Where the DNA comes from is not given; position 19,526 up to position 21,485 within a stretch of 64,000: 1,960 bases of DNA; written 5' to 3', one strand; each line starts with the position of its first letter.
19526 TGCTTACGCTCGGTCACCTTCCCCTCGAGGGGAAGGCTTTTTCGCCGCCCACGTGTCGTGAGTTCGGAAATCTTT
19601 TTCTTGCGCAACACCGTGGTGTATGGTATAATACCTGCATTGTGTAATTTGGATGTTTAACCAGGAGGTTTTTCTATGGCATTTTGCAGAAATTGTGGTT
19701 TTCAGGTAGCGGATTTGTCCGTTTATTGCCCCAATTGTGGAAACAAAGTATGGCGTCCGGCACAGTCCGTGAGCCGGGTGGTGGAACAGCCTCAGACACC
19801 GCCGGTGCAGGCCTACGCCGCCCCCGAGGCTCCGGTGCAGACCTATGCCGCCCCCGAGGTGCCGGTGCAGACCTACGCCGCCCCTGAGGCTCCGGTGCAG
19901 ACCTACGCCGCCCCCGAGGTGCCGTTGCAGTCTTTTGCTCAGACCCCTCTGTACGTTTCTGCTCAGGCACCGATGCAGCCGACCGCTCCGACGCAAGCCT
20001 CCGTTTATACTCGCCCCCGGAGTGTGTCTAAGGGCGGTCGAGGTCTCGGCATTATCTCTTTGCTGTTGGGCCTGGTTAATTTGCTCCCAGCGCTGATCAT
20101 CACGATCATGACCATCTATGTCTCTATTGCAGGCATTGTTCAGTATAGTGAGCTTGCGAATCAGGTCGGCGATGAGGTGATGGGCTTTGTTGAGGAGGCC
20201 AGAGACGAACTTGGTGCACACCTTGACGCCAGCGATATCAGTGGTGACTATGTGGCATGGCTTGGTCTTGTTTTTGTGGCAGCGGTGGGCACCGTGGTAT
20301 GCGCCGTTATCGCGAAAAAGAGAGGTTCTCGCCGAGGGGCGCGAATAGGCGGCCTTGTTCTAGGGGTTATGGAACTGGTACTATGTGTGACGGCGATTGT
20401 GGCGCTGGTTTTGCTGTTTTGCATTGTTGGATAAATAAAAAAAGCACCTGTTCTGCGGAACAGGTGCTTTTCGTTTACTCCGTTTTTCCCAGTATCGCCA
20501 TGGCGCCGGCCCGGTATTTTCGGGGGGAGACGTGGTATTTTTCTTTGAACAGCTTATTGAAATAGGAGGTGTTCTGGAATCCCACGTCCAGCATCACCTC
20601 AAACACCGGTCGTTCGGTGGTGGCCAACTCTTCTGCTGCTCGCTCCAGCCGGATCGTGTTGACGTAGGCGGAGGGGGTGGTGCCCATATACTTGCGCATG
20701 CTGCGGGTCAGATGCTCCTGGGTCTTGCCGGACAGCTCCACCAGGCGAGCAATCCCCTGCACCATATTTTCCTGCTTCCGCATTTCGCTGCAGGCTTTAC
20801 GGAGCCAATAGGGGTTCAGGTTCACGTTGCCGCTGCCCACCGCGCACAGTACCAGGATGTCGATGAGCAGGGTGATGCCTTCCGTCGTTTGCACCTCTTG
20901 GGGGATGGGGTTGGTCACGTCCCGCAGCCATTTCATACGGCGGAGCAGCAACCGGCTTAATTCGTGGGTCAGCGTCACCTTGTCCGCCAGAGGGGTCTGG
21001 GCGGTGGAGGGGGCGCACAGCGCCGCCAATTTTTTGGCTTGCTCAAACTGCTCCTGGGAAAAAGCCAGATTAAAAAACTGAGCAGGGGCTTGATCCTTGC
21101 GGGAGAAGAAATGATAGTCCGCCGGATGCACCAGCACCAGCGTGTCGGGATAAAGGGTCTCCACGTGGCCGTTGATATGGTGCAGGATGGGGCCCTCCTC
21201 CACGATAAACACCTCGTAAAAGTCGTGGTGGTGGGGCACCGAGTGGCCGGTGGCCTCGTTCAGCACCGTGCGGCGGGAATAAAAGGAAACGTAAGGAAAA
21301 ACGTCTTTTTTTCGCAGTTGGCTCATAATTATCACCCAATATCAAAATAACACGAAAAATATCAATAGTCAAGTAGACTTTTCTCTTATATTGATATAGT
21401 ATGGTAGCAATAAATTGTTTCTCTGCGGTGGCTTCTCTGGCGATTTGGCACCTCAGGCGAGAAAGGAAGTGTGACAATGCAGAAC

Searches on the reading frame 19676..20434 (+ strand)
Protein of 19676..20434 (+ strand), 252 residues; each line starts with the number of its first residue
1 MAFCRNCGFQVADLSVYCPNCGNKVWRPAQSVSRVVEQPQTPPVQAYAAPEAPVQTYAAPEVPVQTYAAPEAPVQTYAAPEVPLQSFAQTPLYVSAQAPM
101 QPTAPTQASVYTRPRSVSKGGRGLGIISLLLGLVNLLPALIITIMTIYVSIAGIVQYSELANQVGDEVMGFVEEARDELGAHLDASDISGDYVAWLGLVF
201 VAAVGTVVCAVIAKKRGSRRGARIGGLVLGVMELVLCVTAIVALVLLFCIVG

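Call 10: search_protein_families(library=pfam, proteins=[window:19676-20434:+], max_evalue=0.001)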
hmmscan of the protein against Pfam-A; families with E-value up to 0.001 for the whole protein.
window:19676-20434:+ (252 aa): 1 family
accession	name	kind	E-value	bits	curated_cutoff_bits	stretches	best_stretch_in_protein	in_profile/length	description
PF13240.11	Zn_Ribbon_1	-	5.7e-05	23.2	25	1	3-24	1-22/23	zinc-ribbon domain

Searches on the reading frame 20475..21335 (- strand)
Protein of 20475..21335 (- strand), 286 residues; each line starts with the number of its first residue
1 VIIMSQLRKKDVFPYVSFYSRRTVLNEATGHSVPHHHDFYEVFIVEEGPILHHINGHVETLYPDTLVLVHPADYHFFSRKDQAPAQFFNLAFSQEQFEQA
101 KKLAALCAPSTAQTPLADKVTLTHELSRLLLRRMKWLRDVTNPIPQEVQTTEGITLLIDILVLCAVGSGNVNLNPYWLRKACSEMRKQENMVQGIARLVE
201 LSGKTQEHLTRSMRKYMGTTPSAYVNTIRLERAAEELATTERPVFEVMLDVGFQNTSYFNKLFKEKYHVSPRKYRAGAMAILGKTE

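Call 10: search_protein_families(library=pfam, proteins=[window:20475-21335:-], max_evalue=0.001)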
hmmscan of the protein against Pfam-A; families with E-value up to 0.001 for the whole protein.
window:20475-21335:- (286 aa): 3 families
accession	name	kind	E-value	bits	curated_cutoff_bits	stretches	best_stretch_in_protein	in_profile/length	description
PF12833.13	HTH_18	-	2.1e-20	73.2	33.6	1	203-276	6-79/80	Helix-turn-helix domain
PF02311.25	AraC_binding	-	1.1e-12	48.3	21.1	1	28-129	11-112/135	AraC-like ligand binding domain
PF00165.29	HTH_AraC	-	2.9e-11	43.7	26.6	1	239-275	6-41/42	Bacterial regulatory helix-turn-helix proteins, AraC family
